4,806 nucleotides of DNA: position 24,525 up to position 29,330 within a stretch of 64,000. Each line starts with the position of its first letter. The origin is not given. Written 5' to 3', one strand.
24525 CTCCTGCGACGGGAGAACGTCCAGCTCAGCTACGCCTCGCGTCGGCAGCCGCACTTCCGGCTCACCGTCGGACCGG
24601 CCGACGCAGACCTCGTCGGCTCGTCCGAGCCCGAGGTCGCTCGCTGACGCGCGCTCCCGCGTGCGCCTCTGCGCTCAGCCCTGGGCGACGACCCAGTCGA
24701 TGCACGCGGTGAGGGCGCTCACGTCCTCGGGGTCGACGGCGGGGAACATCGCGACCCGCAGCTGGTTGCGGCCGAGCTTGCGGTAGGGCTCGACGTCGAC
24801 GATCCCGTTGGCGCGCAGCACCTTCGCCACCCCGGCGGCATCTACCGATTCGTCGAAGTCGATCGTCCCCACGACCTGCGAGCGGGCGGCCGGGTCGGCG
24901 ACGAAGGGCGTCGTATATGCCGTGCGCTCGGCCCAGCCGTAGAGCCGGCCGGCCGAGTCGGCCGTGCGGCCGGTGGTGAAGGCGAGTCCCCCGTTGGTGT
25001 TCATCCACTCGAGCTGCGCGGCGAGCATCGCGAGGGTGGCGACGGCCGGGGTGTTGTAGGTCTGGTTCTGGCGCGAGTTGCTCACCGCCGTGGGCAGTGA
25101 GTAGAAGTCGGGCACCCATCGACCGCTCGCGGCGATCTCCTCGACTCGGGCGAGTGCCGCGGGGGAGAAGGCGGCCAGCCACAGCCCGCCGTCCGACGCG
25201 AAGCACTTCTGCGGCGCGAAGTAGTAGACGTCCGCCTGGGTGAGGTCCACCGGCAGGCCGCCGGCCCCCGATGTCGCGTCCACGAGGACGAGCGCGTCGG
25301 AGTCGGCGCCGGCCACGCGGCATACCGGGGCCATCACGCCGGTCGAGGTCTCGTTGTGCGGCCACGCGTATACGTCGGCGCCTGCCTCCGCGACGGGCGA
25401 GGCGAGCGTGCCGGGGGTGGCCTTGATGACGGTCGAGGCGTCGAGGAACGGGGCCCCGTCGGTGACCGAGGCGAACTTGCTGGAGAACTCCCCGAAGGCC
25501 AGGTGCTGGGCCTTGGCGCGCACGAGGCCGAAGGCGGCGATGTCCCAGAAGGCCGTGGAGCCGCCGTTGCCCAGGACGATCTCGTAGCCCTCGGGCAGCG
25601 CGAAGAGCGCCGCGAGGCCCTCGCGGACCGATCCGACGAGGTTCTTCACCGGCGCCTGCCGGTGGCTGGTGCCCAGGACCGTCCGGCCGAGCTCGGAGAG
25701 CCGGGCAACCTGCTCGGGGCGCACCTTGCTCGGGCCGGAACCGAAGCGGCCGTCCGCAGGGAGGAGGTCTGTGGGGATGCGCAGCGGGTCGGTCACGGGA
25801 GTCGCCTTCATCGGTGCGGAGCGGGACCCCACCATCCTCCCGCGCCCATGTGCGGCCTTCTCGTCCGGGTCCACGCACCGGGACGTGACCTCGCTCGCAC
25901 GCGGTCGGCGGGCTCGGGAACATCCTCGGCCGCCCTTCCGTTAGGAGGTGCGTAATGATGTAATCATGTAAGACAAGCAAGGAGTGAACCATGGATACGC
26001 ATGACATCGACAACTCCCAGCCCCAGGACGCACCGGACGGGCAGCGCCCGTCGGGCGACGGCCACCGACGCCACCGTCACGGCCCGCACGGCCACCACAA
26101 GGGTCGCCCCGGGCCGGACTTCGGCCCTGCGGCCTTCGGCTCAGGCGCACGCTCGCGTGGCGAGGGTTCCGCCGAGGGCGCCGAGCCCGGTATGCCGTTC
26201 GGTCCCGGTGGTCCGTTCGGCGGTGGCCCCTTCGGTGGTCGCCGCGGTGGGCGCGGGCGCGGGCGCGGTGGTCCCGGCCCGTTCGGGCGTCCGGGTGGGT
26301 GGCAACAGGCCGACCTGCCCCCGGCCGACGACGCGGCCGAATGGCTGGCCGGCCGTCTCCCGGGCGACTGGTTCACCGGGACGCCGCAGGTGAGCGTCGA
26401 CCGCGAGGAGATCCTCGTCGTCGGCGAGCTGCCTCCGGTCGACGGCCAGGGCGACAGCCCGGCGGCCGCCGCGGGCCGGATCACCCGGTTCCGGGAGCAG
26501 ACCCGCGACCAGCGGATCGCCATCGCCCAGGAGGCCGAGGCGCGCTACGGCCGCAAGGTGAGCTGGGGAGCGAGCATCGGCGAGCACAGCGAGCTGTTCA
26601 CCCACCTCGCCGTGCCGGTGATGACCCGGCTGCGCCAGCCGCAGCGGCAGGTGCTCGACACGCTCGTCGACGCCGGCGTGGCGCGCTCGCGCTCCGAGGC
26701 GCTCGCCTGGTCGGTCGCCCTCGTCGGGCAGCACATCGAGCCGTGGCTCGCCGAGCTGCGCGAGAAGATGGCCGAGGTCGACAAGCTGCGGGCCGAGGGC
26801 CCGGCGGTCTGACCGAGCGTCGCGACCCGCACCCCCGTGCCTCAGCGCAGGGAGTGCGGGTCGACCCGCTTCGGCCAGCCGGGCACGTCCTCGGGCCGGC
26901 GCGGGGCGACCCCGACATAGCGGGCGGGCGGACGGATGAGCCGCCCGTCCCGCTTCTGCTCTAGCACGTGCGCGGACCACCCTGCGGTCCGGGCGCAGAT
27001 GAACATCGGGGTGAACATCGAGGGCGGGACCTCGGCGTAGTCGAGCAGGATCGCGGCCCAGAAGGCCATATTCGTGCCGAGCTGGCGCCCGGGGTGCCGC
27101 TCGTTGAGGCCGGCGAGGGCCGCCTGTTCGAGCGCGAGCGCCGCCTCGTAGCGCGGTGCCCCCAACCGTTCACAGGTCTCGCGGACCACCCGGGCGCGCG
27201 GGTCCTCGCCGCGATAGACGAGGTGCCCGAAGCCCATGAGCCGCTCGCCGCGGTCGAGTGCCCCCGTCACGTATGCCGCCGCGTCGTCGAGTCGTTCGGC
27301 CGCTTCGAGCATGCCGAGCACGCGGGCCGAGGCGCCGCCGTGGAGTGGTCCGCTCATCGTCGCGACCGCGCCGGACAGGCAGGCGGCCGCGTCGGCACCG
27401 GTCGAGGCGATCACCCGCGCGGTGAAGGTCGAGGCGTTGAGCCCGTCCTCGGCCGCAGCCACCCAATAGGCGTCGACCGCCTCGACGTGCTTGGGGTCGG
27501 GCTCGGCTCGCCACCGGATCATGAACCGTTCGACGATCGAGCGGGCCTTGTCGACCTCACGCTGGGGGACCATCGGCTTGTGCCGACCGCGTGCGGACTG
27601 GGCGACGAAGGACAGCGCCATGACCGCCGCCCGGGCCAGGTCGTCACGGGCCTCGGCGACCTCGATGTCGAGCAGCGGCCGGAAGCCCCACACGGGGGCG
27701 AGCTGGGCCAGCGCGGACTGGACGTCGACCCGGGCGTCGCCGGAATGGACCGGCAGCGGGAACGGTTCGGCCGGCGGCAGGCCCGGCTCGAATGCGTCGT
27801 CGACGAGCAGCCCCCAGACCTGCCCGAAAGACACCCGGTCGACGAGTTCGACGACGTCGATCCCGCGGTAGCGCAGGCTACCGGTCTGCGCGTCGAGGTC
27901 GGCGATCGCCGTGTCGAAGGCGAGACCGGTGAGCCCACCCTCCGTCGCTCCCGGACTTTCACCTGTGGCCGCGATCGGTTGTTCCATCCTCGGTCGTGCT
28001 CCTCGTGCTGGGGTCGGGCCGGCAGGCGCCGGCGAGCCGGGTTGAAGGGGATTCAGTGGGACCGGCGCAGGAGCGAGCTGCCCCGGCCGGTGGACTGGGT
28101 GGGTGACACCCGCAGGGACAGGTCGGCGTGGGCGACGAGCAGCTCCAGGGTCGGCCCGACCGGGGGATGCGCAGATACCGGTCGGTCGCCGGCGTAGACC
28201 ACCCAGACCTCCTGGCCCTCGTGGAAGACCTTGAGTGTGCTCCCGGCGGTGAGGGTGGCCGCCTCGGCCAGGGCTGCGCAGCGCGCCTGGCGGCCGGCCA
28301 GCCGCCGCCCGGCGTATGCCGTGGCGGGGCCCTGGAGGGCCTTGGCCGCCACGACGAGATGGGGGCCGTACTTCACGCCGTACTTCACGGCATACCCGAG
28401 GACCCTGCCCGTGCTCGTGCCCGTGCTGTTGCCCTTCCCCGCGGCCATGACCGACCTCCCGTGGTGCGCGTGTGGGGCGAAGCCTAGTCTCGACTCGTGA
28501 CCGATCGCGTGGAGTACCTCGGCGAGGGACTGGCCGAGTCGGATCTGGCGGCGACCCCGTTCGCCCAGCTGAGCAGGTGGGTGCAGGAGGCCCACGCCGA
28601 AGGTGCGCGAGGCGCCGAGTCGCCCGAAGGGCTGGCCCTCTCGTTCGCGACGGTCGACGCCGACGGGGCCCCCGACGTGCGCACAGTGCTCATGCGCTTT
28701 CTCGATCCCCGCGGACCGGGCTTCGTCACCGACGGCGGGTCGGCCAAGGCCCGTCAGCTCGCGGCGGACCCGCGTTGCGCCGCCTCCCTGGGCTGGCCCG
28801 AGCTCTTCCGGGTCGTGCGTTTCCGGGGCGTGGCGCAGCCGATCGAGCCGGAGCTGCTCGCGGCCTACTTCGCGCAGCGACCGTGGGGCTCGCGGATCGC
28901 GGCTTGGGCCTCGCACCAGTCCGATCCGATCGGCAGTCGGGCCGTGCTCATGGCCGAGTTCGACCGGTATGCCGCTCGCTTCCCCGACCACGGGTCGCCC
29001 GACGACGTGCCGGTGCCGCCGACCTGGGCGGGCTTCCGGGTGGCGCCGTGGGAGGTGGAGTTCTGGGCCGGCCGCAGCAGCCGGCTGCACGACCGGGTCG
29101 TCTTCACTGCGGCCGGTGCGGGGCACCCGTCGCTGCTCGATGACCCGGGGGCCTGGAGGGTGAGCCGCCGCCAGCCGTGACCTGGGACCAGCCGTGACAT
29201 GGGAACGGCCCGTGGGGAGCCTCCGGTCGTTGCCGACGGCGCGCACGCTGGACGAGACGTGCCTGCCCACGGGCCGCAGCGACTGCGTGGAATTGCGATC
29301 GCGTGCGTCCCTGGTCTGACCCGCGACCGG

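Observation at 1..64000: Hyper-abundant asymmetric octamer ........: about 1 per kb, about 30-fold over expectation, in every reading frame and in intergenic DNA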

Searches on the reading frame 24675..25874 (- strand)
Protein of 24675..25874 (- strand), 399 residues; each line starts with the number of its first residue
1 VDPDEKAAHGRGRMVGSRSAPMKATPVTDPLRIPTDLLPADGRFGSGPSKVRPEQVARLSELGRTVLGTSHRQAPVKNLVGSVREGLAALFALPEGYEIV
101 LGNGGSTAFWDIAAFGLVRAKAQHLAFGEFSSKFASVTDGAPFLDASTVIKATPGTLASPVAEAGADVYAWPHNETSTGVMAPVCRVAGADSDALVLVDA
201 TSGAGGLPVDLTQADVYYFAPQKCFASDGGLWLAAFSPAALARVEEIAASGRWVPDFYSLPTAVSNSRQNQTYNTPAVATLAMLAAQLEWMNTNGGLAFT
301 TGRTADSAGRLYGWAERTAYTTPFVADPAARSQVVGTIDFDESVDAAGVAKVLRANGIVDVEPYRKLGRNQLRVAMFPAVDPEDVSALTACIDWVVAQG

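Call 7: search_protein_families(library=pfam, proteins=[window:24675-25874:-])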
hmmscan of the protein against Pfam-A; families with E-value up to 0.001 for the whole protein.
window:24675-25874:- (399 aa): 1 family
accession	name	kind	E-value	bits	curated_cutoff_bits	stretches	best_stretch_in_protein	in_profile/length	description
PF00266.25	Aminotran_5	-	1.4e-14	54.3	21.5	1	167-358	141-333/371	Aminotransferase class-V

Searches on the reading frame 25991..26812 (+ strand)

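Call 42: search_protein_families(library=pfam, proteins=[window:25991-26812:+], max_evalue=0.00001)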
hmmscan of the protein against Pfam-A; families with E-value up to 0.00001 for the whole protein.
window:25991-26812:+ (273 aa): 0 families

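Call 63: search_protein_families(library=ncbifam, proteins=[window:25991-26812:+], max_evalue=0.001)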
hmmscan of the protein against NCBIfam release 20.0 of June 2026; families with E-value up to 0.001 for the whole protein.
window:25991-26812:+ (273 aa): 1 family
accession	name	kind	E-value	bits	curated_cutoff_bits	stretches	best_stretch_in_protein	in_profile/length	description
NF058631.1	sRNA_TF_AbmR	equivalog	4.9e-78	260.5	160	1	112-272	2-166/167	ATP-binding transcription factor AbmR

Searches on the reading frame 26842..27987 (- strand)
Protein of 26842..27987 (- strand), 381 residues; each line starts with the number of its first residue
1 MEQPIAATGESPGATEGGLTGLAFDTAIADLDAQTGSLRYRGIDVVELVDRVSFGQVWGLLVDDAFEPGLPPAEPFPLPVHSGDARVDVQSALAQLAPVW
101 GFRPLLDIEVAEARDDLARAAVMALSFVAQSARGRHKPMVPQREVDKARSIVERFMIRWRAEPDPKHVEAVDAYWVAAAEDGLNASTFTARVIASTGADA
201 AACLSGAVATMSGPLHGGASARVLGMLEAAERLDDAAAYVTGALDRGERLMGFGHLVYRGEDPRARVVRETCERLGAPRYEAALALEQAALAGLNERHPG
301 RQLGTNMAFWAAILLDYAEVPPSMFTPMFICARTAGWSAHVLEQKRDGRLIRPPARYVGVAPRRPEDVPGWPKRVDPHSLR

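Call 42: search_protein_families(library=pfam, proteins=[window:26842-27987:-], max_evalue=0.00001)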
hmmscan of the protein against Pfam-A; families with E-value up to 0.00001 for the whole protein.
window:26842-27987:- (381 aa): 1 family
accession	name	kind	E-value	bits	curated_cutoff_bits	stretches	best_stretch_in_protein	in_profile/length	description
PF00285.26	Citrate_synt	-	7e-82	275.7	27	1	23-353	7-356/357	Citrate synthase, C-terminal domain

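Call 52: find_related_loci(query=window:26842-27987:-, collection=metagenome_contigs, flank=10000)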
Query window:26842-27987:- (381 aa) in metagenome_contigs; peptide patterns used: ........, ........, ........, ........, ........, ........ (x = any residue, [..] = any of these).
598 stretches matched a pattern (row limit reached: there are more); 513 encode a relative of the query (tblastn E <= 1e-3); the best 80 are kept; 80 distinct loci.
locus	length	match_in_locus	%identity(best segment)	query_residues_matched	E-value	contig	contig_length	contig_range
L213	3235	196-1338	100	1-381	0e+0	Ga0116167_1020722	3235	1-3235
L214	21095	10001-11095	78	18-381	0e+0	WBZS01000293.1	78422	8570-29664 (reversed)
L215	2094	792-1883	79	18-380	0e+0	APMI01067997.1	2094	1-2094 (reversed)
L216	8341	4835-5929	78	18-381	0e+0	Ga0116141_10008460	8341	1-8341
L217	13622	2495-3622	76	3-380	0e+0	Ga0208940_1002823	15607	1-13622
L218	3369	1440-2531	77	18-380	0e+0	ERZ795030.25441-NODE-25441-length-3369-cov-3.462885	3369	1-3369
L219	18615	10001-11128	76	3-379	0e+0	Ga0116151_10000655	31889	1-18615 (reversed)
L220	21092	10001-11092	76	18-380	0e+0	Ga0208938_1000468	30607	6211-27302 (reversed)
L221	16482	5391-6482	76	18-380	0e+0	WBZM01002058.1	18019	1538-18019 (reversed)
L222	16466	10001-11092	76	18-380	0e+0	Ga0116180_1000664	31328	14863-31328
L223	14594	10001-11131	75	3-380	1e-179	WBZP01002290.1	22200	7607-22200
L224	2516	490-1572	75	18-377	0e+0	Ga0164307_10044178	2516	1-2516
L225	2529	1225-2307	74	18-377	0e+0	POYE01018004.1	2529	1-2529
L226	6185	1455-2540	73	18-378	3e-177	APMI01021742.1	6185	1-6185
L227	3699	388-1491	72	9-371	0e+0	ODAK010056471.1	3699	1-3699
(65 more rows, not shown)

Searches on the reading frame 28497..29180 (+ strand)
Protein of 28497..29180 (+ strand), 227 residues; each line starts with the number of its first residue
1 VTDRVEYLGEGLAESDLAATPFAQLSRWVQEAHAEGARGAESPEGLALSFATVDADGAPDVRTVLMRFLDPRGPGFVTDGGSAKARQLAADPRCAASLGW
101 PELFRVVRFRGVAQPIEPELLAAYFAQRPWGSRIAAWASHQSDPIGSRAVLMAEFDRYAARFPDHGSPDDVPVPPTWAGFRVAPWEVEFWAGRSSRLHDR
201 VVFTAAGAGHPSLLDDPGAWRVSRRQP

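Call 42: search_protein_families(library=pfam, proteins=[window:28497-29180:+], max_evalue=0.00001)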
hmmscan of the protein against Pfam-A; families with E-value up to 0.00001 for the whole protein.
window:28497-29180:+ (227 aa): 2 families
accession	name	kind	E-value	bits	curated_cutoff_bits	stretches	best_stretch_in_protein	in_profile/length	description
PF01243.27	PNPOx_N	-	1.7e-17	64.4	28.1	1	48-158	15-116/120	Pyridoxamine 5'-phosphate oxidase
PF10590.14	PNP_phzG_C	-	2.6e-14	53.3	27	1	177-227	1-42/42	Pyridoxine 5'-phosphate oxidase C-terminal dimerisation region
